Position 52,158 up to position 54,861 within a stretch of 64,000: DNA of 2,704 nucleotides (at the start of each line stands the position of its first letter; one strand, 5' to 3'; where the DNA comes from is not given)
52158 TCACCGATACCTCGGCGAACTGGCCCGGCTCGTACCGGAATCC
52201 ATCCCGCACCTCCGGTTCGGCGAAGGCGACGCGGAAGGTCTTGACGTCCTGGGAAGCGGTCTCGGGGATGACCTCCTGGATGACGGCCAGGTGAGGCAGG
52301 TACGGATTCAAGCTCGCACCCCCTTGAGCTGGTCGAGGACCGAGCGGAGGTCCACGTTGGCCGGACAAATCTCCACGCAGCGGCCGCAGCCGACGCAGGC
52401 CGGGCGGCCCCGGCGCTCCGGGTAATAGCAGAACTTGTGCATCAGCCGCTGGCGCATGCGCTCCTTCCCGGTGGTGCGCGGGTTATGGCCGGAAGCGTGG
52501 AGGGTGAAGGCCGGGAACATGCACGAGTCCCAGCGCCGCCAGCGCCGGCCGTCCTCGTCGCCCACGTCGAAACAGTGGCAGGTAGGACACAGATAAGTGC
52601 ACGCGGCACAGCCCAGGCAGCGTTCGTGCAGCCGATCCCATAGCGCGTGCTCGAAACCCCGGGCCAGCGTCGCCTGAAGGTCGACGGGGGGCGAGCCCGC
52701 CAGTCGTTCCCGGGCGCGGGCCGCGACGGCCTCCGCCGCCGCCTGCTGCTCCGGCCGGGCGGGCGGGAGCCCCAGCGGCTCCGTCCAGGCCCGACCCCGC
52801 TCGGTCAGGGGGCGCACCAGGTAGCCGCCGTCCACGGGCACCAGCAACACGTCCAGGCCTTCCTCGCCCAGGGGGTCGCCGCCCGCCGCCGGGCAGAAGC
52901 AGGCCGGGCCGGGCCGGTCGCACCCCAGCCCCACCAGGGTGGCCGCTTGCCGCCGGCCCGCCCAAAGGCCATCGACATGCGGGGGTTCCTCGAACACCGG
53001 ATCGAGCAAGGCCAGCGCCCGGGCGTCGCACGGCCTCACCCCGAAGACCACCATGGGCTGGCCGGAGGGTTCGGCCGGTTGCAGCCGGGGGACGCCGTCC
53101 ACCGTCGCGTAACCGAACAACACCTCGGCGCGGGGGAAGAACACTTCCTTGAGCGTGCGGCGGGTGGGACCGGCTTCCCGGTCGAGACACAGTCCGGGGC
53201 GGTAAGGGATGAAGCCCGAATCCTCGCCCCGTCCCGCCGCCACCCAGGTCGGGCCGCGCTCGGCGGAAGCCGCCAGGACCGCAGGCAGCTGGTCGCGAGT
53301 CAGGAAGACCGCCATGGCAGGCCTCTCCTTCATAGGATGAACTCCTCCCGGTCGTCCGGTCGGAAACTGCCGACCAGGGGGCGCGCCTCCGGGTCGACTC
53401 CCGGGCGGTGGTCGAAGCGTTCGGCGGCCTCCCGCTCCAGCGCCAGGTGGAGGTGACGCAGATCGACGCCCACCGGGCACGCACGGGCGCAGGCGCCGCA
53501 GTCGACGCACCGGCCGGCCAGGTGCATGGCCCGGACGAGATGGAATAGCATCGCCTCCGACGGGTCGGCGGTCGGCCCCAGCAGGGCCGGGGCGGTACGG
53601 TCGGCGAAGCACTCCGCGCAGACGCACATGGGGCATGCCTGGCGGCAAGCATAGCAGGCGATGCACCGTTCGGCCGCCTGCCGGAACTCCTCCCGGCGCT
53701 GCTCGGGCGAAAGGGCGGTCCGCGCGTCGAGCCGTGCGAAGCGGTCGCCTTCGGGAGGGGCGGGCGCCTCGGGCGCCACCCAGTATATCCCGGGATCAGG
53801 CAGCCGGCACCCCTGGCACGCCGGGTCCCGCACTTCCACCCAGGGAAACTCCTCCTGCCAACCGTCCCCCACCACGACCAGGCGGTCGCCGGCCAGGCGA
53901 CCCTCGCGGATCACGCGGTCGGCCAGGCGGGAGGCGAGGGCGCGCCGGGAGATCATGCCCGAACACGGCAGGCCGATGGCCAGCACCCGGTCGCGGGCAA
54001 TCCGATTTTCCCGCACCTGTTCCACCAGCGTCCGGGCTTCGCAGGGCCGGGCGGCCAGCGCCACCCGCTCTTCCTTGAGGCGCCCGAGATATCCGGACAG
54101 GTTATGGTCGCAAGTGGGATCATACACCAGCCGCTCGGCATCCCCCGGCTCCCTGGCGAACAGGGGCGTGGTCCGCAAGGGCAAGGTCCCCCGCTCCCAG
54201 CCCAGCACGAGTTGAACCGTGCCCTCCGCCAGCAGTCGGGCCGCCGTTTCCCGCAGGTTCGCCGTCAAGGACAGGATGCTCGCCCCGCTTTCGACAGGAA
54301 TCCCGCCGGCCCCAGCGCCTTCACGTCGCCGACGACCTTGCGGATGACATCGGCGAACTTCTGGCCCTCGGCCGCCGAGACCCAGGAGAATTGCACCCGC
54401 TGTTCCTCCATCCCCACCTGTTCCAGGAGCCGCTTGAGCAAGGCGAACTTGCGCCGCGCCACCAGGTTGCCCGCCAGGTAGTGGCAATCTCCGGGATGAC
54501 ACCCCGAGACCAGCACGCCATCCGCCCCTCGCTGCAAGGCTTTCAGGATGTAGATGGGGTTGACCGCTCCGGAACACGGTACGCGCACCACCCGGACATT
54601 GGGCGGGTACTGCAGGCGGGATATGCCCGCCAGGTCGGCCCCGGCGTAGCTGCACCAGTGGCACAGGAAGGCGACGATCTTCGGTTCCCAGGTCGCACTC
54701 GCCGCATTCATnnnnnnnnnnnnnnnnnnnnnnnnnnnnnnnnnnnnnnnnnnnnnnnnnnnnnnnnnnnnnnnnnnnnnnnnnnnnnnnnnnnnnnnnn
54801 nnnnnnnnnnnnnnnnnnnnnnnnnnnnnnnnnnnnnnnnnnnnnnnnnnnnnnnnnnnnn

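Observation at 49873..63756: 14-gene translationally coupled cooC-hdrA-mvhD-hdrC-hdrL-flxDCBA-metVF operon: candidate electron-bifurcating methylene-THF reductase supercomplex of unusual composition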

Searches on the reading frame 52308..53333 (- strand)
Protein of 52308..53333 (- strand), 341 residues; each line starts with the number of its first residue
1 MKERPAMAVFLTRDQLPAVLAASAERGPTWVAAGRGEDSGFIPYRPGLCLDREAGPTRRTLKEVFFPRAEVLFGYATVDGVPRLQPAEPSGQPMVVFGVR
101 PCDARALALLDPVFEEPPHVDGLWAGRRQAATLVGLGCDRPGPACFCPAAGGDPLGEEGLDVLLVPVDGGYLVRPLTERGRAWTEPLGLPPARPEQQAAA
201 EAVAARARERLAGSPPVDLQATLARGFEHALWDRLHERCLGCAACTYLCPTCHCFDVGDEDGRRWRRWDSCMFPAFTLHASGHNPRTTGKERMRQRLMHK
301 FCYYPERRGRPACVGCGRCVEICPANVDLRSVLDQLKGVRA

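Call 6: search_protein_families(library=pfam, proteins=[window:52308-53333:-], max_evalue=0.01)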
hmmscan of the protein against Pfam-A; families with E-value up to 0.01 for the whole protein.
window:52308-53333:- (341 aa): 14 families
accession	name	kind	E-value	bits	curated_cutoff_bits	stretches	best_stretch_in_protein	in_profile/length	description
PF17179.9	Fer4_22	-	5.6e-31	107.7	27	1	238-326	1-94/95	4Fe-4S dicluster domain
PF12838.12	Fer4_7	-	2.7e-07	31.4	27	1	302-326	32-51/52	4Fe-4S dicluster domain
PF13746.11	Fer4_18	-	3.1e-06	27.8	27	1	267-333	14-81/114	4Fe-4S dicluster domain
PF12797.12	Fer4_2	-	4.1e-06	26.9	24.5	0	312-325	9-22/22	4Fe-4S binding domain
PF13484.11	Fer4_16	-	5.1e-06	27.6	30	1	312-326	52-66/66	4Fe-4S double cluster binding domain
PF14697.11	Fer4_21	-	7.3e-06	26.5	35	1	231-255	33-57/59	4Fe-4S dicluster domain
PF00037.32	Fer4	-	7.5e-06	26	21.1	1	313-326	8-21/24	4Fe-4S binding domain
PF13187.11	Fer4_9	-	0.00029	21.3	27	1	312-328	1-17/52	4Fe-4S dicluster domain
PF12800.12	Fer4_4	-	0.00054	20.5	24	0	312-325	3-16/17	4Fe-4S binding domain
PF13237.11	Fer4_10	-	0.00077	19.8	25.5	2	237-324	7-53/53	4Fe-4S dicluster domain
PF12798.12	Fer4_3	-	0.00089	20.4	27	0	313-326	1-14/15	4Fe-4S binding domain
PF12837.12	Fer4_6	-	0.0015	18.8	25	1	312-327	8-23/24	4Fe-4S binding domain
PF13183.11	Fer4_8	-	0.0022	18.9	27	0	237-327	3-68/68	4Fe-4S dicluster domain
PF25160.1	LdpA_Fe-S-bd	-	0.0085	16.3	27.6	1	312-326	27-41/49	LdpA Fe-S cluster-binding domain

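Call 8: search_protein_families(library=ncbifam, proteins=[window:52308-53333:-], max_evalue=0.001)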
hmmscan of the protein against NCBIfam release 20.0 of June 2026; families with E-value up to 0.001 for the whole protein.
window:52308-53333:- (341 aa): 12 families
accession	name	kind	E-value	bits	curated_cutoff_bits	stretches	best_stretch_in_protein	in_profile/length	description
NF040829.1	sulfhyd_ShyB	equivalog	3.7e-40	137.9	690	1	91-338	81-331/334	NAD(P)-dependent hydrogenase/sulfhydrogenase 2 subunit beta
NF040833.1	sulfhyd_HydB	equivalog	2.4e-39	135.2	750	1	62-338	58-337/367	NADPH-dependent hydrogenase/sulfhydrogenase 1 subunit beta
TIGR02910.1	sulfite_red_A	equivalog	8.1e-35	120.6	323.15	1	227-338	210-328/334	anaerobic sulfite reductase subunit AsrA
NF040864.1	HgcB_ferredoxin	equivalog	2.4e-05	24.1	99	0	312-327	15-30/93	mercury methylation ferredoxin HgcB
NF009053.0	PRK12387.1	subfamily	8.4e-05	22.4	204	0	236-252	37-53/180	formate hydrogenlyase complex iron-sulfur subunit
TIGR02745.1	ccoG_rdxA_fixG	equivalog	9.1e-05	21.6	316.7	1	265-331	190-251/435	cytochrome c oxidase accessory protein CcoG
NF004914.0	PRK06273.1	equivalog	0.00011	22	163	0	291-326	31-66/167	ferredoxin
TIGR04003.1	rSAM_BssD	equivalog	0.00014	21.2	496.45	1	295-327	39-66/314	[benzylsuccinate synthase]-activating enzyme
TIGR01971.1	NuoI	subfamily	0.00046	19.8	113.05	0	292-326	26-57/121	NADH-quinone oxidoreductase, chain I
NF006221.0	PRK08348.1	subfamily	0.00052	19.7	124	0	311-327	44-60/136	NADH-plastoquinone oxidoreductase subunit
TIGR02936.1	fdxN_nitrog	equivalog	0.00053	20.1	80.55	0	312-327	22-37/91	ferredoxin III, nif-specific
TIGR01944.1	rnfB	subfamily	0.00086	18.9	68.7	0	235-271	141-177/190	RnfABCDGE type electron transport complex subunit B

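Call 41: search_solved_structures(query=window:52308-53333:-, max_evalue=0.001)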
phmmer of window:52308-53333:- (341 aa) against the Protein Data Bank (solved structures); distinct sequences matched with E-value up to 0.001: 1.
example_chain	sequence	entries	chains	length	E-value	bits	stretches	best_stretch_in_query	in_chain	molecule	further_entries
9nez_B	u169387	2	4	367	1.7e-40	142.2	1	62-338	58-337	Sulfhydrogenase 1 subunit beta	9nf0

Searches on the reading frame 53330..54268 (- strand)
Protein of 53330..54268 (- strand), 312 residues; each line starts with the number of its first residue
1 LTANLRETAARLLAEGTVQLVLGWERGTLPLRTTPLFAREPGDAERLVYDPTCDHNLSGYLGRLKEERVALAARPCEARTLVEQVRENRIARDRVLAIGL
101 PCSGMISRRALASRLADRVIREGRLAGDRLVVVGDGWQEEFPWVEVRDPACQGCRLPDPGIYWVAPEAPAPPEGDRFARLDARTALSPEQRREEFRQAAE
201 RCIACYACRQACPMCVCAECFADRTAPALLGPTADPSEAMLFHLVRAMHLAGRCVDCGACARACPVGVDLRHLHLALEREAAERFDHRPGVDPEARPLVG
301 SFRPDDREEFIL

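Call 6: search_protein_families(library=pfam, proteins=[window:53330-54268:-], max_evalue=0.01)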
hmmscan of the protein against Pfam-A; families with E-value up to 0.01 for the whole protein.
window:53330-54268:- (312 aa): 13 families
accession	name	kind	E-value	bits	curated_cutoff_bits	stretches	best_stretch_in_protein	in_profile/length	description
PF12838.12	Fer4_7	-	7.3e-08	33.2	27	1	250-268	34-52/52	4Fe-4S dicluster domain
PF12797.12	Fer4_2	-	2.1e-07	30.9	24.5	2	251-266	7-22/22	4Fe-4S binding domain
PF00037.32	Fer4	-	1.9e-06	27.9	21.1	2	252-267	6-21/24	4Fe-4S binding domain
PF13746.11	Fer4_18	-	2e-06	28.4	27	1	248-272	55-79/114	4Fe-4S dicluster domain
PF13237.11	Fer4_10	-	2.2e-06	27.9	25.5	1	252-269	7-22/53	4Fe-4S dicluster domain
PF13183.11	Fer4_8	-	7.2e-06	26.9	27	2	199-268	2-68/68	4Fe-4S dicluster domain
PF13534.11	Fer4_17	-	1.8e-05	25.6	22.2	1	201-269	1-61/61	4Fe-4S dicluster domain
PF13484.11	Fer4_16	-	0.00016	22.8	30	0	253-268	1-16/66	4Fe-4S double cluster binding domain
PF13187.11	Fer4_9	-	0.00017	22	27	1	201-267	1-50/52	4Fe-4S dicluster domain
PF14697.11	Fer4_21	-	0.0003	21.3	35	0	253-266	40-53/59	4Fe-4S dicluster domain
PF12837.12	Fer4_6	-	0.00064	20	25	1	252-268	7-23/24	4Fe-4S binding domain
PF04432.18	FrhB_FdhB_C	-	0.0032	17.8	23.3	1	67-113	2-49/150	Coenzyme F420 hydrogenase/dehydrogenase, beta subunit C terminus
PF17179.9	Fer4_22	-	0.0088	17.3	27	0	253-266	80-93/95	4Fe-4S dicluster domain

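Call 8: search_protein_families(library=ncbifam, proteins=[window:53330-54268:-], max_evalue=0.001)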
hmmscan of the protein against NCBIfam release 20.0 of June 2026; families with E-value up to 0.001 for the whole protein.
window:53330-54268:- (312 aa): 11 families
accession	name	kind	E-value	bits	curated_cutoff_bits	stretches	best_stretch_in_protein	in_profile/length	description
TIGR00273.1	TIGR00273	equivalog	9.4e-06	24.7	444.8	1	193-284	287-375/432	LutB/LldF family L-lactate oxidation iron-sulfur protein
TIGR02745.1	ccoG_rdxA_fixG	equivalog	2.5e-05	23.4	316.7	1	249-272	228-251/435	cytochrome c oxidase accessory protein CcoG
NF008369.0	PRK11168.1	equivalog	4e-05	22.7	278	1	196-276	7-82/401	anaerobic glycerol-3-phosphate dehydrogenase subunit C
NF058577.1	FdxA_fam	equivalog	4.3e-05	23.6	65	1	252-267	36-51/52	4Fe-4S ferredoxin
NF004536.0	PRK05888.1-1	equivalog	0.00021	20.7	212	0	246-268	52-74/180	NADH-quinone oxidoreductase subunit NuoI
NF045670.1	quin_L_LdhH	equivalog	0.00036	18.9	800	1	192-284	297-386/706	L-lactate dehydrogenase (quinone) large subunit LdhH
NF038196.1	ferrodoxin_EFR1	subfamily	0.00038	20.6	75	0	246-267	178-199/242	EFR1 family ferrodoxin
NF045874.1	Vhu_polyferre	exception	0.00053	18.8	600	1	200-268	7-75/381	F420-non-reducing hydrogenase associated-polyferredoxin VhuB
NF005746.0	PRK07570.1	subfamily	0.00059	19.2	243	1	181-281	139-240/250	succinate dehydrogenase/fumarate reductase iron-sulfur subunit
NF007382.0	PRK09898.1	equivalog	0.00064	19.3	213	0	252-267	181-196/208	ferredoxin-like protein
NF045480.1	FdxA_Actino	equivalog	0.00084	19.6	125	0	251-267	37-53/107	ferredoxin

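Call 75: search_solved_structures(query=window:53330-54268:-, max_evalue=1)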
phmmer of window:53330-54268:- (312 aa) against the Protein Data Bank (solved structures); distinct sequences matched with E-value up to 1: 42.
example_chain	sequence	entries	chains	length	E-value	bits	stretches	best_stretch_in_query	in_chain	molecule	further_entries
9t1s_M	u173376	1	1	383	1.7e-26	96.5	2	192-300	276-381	formate dehydrogenase (coenzyme F420)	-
7bkb_E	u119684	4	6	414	2.8e-23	85.9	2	191-293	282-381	Formate dehydrogenase, beta subunit (F420)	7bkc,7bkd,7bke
8rvu_E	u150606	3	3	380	3.9e-22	82.1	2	193-299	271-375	Formate dehydrogenase, beta subunit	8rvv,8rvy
8e9g_I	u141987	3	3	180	0.00042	22.9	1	194-280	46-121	NADH-quinone oxidoreductase subunit I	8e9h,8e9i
2fug_9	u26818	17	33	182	0.00064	22.3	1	197-269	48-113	NADH-quinone oxidoreductase chain 9 | NADH-QUINONE OXIDOREDUCTASE SUBUNIT 9 | NADH-quinone oxidoreductase subunit I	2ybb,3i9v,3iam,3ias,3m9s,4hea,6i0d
1clf_A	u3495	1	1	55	0.00074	22.1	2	251-270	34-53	FERREDOXIN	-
9lay_B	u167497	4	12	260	0.0077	18.7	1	198-273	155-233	4Fe-4S ferredoxin iron-sulfur binding domain protein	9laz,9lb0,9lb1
7q5y_D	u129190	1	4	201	0.017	17.6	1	192-268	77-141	NADH-quinone oxidoreductase subunit I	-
9g03_E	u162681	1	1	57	0.052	16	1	253-270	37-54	Ferredoxin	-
9nez_B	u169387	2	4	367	0.057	15.9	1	186-220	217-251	Sulfhydrogenase 1 subunit beta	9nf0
1fdn_A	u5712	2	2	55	0.14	14.5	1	251-268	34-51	FERREDOXIN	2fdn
1fca_A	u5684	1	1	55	0.18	14.2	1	251-268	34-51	FERREDOXIN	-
3gyx_B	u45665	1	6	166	0.22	14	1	186-224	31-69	Adenylylsulfate Reductase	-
1dur_A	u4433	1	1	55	0.22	13.9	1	251-268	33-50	2[4FE-4S] FERREDOXIN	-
9l0a_C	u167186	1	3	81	0.27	13.6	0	250-268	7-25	Photosystem I iron-sulfur center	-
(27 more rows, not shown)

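Call 77: search_solved_structures(query=window:53330-54268:-, max_evalue=1e-20, show_alignments=2)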
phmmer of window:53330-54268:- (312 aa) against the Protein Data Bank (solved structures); distinct sequences matched with E-value up to 1e-20: 3.
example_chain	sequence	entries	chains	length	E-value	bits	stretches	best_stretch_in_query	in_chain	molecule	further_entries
9t1s_M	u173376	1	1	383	1.7e-26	96.5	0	192-300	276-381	formate dehydrogenase (coenzyme F420)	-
7bkb_E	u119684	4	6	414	2.8e-23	85.9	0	191-293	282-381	Formate dehydrogenase, beta subunit (F420)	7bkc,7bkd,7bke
8rvu_E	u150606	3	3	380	3.9e-22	82.1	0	193-299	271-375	Formate dehydrogenase, beta subunit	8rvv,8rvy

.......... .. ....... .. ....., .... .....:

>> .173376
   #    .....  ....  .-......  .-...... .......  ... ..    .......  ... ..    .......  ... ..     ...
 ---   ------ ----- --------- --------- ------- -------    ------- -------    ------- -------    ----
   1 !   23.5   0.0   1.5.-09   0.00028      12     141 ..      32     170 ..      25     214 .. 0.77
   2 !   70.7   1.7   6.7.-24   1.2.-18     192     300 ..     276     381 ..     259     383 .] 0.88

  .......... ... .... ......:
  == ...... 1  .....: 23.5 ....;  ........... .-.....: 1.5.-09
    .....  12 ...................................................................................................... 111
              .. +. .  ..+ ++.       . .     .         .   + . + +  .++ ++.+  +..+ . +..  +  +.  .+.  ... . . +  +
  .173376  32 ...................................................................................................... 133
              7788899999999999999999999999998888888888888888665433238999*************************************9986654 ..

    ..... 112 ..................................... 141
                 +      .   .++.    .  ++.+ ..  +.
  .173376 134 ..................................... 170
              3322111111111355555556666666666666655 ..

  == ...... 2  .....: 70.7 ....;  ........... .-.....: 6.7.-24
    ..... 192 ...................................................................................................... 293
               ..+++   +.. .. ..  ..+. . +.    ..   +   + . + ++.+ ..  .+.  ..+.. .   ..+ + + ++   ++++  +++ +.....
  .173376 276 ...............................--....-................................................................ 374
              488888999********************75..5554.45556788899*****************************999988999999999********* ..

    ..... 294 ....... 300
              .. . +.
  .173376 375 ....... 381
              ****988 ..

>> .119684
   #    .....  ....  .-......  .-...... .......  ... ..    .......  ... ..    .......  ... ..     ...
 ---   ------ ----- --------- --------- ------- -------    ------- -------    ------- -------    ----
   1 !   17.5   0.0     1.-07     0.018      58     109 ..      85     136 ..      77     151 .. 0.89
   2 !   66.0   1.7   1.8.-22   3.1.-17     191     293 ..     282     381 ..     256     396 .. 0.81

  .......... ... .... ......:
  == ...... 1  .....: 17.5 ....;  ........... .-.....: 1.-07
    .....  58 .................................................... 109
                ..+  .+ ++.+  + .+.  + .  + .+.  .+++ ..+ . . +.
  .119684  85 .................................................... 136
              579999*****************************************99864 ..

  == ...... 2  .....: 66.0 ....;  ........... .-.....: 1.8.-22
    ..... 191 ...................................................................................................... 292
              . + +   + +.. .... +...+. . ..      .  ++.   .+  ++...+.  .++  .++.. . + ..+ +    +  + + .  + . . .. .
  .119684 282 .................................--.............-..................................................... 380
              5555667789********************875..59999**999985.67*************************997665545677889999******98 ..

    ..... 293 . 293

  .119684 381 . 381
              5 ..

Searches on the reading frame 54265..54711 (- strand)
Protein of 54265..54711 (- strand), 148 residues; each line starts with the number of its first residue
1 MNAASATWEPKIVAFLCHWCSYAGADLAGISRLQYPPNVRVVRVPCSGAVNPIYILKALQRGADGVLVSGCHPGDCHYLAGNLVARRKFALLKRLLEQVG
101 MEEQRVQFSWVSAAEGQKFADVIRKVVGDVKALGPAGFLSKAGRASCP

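Call 6: search_protein_families(library=pfam, proteins=[window:54265-54711:-], max_evalue=0.01)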
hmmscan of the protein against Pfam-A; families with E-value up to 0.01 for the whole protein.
window:54265-54711:- (148 aa): 1 family
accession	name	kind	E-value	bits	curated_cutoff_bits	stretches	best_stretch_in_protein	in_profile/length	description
PF02662.21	FlpD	-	2.4e-55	186.3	22.3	1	12-134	1-123/123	Methyl-viologen-reducing hydrogenase, delta subunit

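Call 8: search_protein_families(library=ncbifam, proteins=[window:54265-54711:-], max_evalue=0.001)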
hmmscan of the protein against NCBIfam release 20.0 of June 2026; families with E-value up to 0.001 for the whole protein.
window:54265-54711:- (148 aa): 4 families
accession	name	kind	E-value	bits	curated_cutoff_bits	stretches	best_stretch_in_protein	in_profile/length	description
NF040770.1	hetero_SS_HdrA2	exception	1.2e-52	179.1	1100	1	7-136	645-774/777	CoB-CoM heterodisulfide reductase HdrA2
NF045873.1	F420_non_VhuD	exception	1.6e-39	135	215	1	9-136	1-128/132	F420-non-reducing hydrogenase iron-sulfur subunit VhuD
NF041891.1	hdrA_Methbact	equivalog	1.6e-13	49.8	1300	1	9-131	643-759/762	ferredoxin:CoB-CoM heterodisulfide reductase subunit HdrA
NF041778.1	hetero_SS_HdrA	equivalog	3.1e-05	22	1400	1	11-73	655-717/771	ferredoxin:CoB-CoM heterodisulfide reductase subunit HdrA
